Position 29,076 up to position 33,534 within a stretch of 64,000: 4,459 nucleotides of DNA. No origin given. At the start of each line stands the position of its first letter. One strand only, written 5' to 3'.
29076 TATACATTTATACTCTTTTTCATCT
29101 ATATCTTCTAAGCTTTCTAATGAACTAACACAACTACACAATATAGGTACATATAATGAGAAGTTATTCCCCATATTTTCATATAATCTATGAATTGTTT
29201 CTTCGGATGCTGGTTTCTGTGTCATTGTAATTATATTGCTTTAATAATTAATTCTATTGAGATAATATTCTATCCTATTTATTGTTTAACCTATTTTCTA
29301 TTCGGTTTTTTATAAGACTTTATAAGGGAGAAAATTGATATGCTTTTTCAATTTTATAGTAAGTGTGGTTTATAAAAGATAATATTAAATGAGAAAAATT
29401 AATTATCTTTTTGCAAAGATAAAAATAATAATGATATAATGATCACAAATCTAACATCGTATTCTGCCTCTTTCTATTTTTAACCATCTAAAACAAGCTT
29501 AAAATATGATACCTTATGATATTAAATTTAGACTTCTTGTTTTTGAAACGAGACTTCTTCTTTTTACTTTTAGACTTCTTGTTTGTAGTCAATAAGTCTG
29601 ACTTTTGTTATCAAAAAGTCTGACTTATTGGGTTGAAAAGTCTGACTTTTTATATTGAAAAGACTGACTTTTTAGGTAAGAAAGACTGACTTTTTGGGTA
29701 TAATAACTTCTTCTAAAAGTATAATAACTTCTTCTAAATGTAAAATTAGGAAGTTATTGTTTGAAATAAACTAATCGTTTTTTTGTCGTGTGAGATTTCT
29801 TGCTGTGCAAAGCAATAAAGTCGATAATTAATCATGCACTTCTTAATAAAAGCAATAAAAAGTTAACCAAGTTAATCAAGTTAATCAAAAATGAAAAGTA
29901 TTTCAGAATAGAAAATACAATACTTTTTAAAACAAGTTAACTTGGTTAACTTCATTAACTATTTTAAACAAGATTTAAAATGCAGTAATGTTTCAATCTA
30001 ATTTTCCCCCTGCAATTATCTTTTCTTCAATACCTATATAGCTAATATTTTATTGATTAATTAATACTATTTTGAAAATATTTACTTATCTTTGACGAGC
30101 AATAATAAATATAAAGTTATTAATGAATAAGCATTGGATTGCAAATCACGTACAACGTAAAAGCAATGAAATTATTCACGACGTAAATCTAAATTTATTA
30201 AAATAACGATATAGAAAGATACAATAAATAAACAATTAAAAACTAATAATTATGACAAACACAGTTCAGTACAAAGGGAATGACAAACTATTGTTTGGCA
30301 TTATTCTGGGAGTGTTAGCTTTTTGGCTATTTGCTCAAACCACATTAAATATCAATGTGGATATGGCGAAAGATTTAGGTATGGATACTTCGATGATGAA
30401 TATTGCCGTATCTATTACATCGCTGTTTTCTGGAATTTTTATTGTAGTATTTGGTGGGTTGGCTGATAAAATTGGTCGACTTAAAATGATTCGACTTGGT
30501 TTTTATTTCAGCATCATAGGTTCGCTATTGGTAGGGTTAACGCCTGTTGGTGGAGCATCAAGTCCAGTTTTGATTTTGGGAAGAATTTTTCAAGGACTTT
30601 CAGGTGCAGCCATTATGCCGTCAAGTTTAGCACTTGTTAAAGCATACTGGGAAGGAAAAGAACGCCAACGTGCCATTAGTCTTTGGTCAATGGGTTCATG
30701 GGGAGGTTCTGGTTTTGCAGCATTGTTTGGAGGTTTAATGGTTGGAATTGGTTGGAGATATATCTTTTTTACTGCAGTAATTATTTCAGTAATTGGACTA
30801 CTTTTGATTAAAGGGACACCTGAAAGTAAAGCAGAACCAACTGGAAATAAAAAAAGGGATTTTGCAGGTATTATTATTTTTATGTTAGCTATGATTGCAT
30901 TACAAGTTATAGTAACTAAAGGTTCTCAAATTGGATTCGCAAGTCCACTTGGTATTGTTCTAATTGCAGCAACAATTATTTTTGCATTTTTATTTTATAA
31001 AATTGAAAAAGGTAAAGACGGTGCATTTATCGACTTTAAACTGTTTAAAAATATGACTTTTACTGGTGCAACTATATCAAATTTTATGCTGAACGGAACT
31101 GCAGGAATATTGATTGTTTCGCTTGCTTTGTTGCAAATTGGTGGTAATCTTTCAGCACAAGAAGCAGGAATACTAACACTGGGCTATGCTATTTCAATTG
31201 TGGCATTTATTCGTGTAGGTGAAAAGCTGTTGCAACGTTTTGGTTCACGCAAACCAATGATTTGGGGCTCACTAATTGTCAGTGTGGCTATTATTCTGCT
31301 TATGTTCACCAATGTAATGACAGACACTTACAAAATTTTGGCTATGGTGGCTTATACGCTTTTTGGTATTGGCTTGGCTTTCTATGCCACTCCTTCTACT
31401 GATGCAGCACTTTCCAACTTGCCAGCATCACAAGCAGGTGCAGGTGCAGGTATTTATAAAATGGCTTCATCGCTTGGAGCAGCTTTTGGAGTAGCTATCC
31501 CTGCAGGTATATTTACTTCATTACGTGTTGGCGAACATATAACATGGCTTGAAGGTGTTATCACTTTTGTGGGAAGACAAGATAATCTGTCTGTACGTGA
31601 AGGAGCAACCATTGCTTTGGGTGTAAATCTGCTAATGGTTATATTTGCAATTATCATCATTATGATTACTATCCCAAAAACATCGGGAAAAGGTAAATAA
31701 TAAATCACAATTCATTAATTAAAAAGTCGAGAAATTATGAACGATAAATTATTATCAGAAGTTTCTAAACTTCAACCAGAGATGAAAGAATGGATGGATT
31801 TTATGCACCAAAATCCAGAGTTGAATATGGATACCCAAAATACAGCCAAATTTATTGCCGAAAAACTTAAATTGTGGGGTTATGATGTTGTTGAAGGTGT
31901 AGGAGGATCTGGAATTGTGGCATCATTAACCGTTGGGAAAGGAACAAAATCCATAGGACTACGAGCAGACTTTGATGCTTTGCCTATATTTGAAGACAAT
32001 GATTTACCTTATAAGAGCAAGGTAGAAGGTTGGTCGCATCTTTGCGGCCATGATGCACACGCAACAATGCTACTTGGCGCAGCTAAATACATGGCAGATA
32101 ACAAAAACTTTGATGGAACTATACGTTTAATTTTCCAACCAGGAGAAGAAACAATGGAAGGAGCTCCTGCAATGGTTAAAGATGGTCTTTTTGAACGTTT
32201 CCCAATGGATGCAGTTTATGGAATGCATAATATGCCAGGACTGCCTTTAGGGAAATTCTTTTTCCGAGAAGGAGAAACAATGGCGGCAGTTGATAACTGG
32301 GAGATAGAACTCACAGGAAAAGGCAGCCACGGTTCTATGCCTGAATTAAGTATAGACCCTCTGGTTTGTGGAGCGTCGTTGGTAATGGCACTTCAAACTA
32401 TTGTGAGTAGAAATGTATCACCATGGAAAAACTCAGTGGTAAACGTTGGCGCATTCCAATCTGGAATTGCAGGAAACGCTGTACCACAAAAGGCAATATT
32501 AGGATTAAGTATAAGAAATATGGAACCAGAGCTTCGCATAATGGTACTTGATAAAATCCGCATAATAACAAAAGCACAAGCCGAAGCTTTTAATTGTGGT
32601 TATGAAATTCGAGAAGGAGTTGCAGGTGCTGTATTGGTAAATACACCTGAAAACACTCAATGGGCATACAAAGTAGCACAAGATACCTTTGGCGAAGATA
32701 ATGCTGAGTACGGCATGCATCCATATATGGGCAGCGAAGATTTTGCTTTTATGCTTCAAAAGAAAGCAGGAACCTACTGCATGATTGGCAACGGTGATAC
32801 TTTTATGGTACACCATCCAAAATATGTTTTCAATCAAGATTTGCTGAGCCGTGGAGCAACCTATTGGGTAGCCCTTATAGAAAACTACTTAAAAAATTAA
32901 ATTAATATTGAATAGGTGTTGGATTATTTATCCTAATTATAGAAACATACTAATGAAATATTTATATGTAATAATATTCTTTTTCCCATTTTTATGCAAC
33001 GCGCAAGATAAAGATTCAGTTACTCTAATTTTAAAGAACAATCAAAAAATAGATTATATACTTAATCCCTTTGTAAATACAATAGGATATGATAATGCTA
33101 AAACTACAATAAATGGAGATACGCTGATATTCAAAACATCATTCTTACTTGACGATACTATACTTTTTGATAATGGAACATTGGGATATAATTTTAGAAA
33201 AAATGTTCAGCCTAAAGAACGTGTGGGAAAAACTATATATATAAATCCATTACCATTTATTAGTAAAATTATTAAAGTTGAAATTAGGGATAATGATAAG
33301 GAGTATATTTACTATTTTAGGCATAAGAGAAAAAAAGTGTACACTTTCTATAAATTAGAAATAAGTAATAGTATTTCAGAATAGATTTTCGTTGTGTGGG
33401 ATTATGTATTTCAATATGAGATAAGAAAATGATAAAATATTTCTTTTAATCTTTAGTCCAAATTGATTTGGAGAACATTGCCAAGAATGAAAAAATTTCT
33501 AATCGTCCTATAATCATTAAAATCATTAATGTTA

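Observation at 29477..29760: Array D: ten in-phase units drawn from four different repeat sub-families, upstream of the double-Rx4H gene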

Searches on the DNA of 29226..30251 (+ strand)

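Call 17: search_rna_families(source=window, start=29226, end=30251, threshold=evalue, max_evalue=10)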
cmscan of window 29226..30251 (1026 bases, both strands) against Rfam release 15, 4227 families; matches with E-value up to 10: 8.
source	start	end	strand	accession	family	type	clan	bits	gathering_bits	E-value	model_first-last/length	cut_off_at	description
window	29603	29660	+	RF00979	mir-553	Gene; miRNA;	-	23.1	82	0.12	1-62/62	no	mir-553 microRNA precursor family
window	29355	29477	-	RF01590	plasmodium_snoR14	Gene; snRNA; snoRNA; CD-box;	-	21.6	90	5.7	1-127/127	no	small nucleolar RNA snoR14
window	29491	29568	+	RF00242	ctRNA_pT181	Gene; antisense;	-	21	56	6.3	1-94/94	no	ctRNA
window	29612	29696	+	RF04099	MIR837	Gene; miRNA;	-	20.4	117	0.36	1-122/122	no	MIR837 microRNA precursor family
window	29581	29636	+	RF00697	mir-186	Gene; miRNA;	-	19.4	70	0.97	1-82/82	no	mir-186 microRNA precursor family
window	29477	29532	-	RF04271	mir-1244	Gene; miRNA;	-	17.8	105.4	6.9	1-84/84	no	mir-1244 microRNA precursor family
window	29580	29640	+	RF04134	MIR7504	Gene; miRNA;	-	17.1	83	7.5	1-124/124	no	MIR7504 microRNA precursor family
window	29583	29703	+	RF04156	MIR2670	Gene; miRNA;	-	13.7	117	4.9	1-200/200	no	MIR2670 microRNA precursor family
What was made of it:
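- On Type III TA / AbiF-type repeat RNA: The Rfam scan at E up to 10 lists no abiF hit (call 17).
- No abiF Rfam hit was found, even at E up to 10 (call 17).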

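Call 56: search_dna_similar(query=window:29470-29970:+, collection=plasmids, mode=distant, max_evalue=0.01, max_rows=10)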
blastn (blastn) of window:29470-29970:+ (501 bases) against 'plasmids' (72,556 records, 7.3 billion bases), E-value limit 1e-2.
No match.

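Call 57: search_dna_similar(query=window:29470-29970:+, collection=phages, mode=distant, max_evalue=0.01, max_rows=10)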
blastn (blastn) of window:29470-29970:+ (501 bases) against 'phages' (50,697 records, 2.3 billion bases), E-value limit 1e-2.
No match.

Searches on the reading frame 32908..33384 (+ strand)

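Call 9: search_protein_families(library=pfam, proteins=[window:32908-33384:+])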
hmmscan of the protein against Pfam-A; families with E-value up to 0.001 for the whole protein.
window:32908-33384:+ (158 aa): 0 families

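Call 68: search_protein_families(library=ncbifam, proteins=[window:32908-33384:+], max_evalue=0.01)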
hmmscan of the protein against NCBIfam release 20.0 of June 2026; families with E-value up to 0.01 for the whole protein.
window:32908-33384:+ (158 aa): 1 family
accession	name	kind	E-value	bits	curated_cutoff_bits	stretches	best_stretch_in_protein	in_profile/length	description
NF052318.1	T9SS_sortase_N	equivalog_domain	0.0097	16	40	1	16-79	2-64/140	type IX secretion system sortase PorU, long form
